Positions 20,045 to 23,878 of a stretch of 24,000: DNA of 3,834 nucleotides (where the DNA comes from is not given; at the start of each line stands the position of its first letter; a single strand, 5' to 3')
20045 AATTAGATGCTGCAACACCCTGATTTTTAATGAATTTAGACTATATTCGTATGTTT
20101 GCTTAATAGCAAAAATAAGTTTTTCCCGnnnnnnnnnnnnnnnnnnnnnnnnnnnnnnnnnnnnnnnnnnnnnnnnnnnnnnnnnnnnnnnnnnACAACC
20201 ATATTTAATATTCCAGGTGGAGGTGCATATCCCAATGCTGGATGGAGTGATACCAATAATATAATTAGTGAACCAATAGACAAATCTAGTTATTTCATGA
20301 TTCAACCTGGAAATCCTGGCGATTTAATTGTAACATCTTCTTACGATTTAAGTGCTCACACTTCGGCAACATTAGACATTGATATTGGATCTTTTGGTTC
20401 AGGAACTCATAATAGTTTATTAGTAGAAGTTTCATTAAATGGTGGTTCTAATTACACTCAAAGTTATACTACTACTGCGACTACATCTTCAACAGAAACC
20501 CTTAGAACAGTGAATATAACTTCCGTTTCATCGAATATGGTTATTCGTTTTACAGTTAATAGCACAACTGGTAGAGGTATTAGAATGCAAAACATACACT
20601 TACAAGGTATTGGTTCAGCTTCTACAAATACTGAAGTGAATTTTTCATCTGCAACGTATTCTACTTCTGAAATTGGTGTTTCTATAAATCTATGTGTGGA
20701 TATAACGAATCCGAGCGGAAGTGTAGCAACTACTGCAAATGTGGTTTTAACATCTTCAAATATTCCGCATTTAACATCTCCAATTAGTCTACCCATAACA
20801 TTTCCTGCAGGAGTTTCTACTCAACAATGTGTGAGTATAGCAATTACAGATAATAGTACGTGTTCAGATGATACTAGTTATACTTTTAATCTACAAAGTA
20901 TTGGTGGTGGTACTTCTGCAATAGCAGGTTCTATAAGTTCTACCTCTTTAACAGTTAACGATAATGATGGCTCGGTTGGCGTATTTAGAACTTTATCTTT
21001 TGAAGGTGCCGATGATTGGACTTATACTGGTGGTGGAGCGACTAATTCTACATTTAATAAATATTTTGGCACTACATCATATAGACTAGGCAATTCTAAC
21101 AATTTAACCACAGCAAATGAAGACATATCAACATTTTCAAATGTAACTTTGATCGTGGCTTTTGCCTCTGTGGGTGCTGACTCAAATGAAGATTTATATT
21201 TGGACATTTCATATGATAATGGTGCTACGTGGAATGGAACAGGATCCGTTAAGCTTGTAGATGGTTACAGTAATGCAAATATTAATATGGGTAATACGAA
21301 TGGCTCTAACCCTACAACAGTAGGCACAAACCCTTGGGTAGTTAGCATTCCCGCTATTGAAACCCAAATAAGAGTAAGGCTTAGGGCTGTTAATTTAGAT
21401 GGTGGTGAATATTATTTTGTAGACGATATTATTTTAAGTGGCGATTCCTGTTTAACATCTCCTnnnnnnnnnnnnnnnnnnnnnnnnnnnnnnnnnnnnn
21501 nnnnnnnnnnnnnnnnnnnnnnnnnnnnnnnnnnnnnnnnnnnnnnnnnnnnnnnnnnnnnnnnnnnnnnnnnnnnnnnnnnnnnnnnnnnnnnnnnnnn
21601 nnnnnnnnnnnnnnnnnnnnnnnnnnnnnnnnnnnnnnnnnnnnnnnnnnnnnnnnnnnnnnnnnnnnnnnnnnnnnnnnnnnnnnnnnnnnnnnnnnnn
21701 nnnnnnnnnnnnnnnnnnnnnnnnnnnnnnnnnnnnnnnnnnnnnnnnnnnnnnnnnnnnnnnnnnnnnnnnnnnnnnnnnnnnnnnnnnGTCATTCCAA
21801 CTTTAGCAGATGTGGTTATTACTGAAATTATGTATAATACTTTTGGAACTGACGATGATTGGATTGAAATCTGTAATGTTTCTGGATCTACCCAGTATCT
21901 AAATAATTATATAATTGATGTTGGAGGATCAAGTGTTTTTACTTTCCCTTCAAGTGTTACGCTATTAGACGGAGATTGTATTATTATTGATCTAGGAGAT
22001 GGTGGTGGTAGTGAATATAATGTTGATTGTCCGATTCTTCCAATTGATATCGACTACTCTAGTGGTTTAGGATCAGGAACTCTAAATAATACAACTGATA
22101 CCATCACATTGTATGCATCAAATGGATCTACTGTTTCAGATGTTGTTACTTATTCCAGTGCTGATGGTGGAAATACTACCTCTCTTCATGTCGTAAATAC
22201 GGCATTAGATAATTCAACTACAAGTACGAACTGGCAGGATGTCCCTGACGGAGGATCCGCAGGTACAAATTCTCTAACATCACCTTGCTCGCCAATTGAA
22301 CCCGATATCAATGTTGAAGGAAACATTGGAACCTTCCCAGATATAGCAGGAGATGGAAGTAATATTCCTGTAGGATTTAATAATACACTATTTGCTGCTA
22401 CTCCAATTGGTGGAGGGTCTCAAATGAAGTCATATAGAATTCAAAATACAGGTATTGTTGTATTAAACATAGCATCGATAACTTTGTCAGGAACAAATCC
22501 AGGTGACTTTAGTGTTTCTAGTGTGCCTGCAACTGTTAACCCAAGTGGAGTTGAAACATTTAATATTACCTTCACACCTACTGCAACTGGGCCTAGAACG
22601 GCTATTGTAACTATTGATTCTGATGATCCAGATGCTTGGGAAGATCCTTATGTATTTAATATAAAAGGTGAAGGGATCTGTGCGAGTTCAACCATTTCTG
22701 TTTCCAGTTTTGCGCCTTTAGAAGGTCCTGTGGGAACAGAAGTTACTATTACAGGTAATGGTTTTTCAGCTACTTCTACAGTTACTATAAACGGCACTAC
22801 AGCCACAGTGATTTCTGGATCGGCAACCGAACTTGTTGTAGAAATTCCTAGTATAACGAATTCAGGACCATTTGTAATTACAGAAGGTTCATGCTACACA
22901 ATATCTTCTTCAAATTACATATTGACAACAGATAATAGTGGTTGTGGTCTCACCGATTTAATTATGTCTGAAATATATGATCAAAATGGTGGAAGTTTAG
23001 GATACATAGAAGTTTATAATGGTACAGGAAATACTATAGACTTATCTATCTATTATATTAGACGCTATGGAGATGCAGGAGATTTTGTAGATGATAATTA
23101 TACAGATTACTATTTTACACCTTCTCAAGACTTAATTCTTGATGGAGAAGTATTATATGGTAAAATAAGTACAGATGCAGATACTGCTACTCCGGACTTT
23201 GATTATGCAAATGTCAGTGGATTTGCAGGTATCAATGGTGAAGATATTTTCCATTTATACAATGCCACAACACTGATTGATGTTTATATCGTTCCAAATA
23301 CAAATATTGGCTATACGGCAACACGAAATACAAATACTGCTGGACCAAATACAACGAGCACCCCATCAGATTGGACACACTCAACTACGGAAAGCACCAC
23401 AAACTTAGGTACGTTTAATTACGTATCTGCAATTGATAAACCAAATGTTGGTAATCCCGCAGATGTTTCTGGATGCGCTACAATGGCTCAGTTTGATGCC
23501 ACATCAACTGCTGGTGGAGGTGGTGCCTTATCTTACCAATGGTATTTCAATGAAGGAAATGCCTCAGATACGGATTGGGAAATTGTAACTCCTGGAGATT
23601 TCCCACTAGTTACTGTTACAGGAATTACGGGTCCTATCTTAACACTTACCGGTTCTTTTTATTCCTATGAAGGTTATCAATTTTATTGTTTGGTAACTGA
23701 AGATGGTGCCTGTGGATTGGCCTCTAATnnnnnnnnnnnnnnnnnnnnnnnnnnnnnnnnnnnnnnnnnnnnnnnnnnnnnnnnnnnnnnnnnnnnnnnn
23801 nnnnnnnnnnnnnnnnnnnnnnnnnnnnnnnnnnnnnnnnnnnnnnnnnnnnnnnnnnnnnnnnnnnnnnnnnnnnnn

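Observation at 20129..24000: Giant open-ended ORF missing from the supplied ORF track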

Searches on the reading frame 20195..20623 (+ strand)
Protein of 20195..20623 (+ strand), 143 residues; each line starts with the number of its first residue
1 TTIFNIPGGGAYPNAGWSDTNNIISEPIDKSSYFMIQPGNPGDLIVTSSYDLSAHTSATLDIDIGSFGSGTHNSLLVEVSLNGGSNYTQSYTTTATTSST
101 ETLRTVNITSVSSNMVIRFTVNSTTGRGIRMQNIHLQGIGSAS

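Call 46: search_protein_families(library=pfam, proteins=[window:20195-20623:+], max_evalue=1)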
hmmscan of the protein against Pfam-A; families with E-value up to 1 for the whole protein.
window:20195-20623:+ (143 aa): 1 family
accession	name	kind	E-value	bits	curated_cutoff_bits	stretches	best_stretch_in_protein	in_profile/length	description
PF21471.3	Reelin_subrepeat-B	-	0.0051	17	27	1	43-120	25-105/127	Reelin subrepeat B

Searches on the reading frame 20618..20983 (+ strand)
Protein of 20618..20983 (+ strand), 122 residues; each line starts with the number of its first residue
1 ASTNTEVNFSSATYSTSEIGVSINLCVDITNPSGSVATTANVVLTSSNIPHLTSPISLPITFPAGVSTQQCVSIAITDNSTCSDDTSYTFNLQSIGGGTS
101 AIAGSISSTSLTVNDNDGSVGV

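Call 46: search_protein_families(library=pfam, proteins=[window:20618-20983:+], max_evalue=1)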
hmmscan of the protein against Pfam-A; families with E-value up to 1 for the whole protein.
window:20618-20983:+ (122 aa): 1 family
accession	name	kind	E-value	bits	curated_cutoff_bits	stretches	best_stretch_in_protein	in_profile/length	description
PF03160.20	Calx-beta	-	0.002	18.5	27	1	5-117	6-119/119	Calx-beta domain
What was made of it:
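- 20621..20968 (+): Module 2 (aa 165-280): Calx-beta fold. PF03160 E 0.002, profile 6-119/119 (call 46).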

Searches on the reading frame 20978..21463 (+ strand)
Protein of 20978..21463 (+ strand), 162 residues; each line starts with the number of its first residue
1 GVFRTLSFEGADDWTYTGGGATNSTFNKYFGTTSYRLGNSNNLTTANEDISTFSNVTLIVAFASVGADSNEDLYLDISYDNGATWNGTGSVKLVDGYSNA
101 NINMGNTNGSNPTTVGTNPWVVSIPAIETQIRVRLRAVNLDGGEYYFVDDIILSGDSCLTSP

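Call 46: search_protein_families(library=pfam, proteins=[window:20978-21463:+], max_evalue=1)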
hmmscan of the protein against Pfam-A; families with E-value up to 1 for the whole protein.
window:20978-21463:+ (162 aa): 1 family
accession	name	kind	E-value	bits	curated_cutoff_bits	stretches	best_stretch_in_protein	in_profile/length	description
PF21471.3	Reelin_subrepeat-B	-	0.021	15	27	1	29-108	18-77/127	Reelin subrepeat B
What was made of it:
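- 20969..21454 (+): Module 3 (aa 281-442): galactose-binding-domain-like jelly-roll. Weak PF21471 hit (call 46).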

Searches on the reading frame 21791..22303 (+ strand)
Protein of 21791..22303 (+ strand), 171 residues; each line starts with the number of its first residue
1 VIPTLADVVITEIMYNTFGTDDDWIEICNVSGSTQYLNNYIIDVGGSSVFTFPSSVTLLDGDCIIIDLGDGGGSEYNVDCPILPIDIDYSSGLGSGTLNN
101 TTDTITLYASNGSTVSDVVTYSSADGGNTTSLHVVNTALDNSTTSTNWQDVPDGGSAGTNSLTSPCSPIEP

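Call 65: search_protein_families(library=pfam, proteins=[window:21791-22303:+], max_evalue=0.01)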
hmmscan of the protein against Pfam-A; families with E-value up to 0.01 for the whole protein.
window:21791-22303:+ (171 aa): 1 family
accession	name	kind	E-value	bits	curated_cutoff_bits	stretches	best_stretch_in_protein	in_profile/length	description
PF00932.25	LTD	-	7.4e-14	52.5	34.3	1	6-121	6-107/109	Lamin Tail Domain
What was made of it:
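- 21806..22153 (+): Lamin tail domain 1 (aa 560-675). PF00932 52.5 bits, cutoff 34.3 (call 65).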

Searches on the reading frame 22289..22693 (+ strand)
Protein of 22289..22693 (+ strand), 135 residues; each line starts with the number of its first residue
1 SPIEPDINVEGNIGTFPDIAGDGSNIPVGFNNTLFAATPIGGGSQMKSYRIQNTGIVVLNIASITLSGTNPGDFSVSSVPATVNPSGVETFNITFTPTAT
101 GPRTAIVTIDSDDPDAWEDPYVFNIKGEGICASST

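Call 65: search_protein_families(library=pfam, proteins=[window:22289-22693:+], max_evalue=0.01)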
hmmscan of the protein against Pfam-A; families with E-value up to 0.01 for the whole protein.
window:22289-22693:+ (135 aa): 2 families
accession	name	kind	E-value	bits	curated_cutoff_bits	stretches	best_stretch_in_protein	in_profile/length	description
PF22544.2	HYDIN_VesB_CFA65-like_Ig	-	6.8e-06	26.7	25.5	1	42-113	18-88/100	HYDIN/CFA65/VesB-like, Ig-like domain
PF15780.11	ASH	-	0.00015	22.3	27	1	69-113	48-92/98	Abnormal spindle-like microcephaly-assoc'd, ASPM-SPD-2-Hydin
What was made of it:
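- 22352..22633 (+): Choice-of-anchor D / HYDIN-type Ig domain (aa 742-835). PF22544 26.7 bits, cutoff 25.5 (call 65).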

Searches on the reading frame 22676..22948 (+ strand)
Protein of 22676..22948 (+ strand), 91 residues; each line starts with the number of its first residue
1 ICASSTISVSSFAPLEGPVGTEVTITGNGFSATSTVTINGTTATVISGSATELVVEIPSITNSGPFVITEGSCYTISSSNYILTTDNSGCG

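Call 65: search_protein_families(library=pfam, proteins=[window:22676-22948:+], max_evalue=0.01)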
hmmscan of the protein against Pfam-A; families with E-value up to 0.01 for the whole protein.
window:22676-22948:+ (91 aa): 1 family
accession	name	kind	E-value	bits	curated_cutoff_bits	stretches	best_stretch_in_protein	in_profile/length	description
PF01833.30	TIG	-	7.5e-11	42.3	20.9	1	8-80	2-79/84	IPT/TIG domain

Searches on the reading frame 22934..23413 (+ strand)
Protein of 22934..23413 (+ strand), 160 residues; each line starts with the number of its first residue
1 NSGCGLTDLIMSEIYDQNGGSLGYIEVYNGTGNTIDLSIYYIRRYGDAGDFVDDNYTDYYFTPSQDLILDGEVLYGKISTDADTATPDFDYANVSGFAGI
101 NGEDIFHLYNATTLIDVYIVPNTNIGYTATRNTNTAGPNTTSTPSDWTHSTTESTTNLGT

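Call 65: search_protein_families(library=pfam, proteins=[window:22934-23413:+], max_evalue=0.01)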
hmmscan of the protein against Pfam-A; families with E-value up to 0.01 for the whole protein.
window:22934-23413:+ (160 aa): 1 family
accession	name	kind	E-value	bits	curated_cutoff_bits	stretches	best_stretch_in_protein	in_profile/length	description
PF00932.25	LTD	-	8.6e-07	29.7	34.3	1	8-118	7-105/109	Lamin Tail Domain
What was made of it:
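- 22955..23287 (+): Lamin tail domain 2 (aa 943-1053). PF00932 29.7 bits alone, E 9e-7, profile 7-105/109 (call 65).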

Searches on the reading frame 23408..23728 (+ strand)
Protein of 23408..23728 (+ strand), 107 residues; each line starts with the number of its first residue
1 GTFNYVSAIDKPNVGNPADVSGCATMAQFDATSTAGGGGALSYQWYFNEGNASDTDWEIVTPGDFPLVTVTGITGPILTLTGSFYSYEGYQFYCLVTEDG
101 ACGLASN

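Call 46: search_protein_families(library=pfam, proteins=[window:23408-23728:+], max_evalue=1)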
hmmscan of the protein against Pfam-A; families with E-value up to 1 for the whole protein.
window:23408-23728:+ (107 aa): 1 family
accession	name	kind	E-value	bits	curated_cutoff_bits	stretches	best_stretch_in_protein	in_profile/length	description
PF18911.6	PKD_4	-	0.011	16.2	27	1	22-54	14-48/85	PKD domain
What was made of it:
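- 23426..23713 (+): Ig-like module with conserved cysteines (aa ~1100-1195; C1116, C1187, C1195). Weak PKD_4 hit, E 0.011 (call 46).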
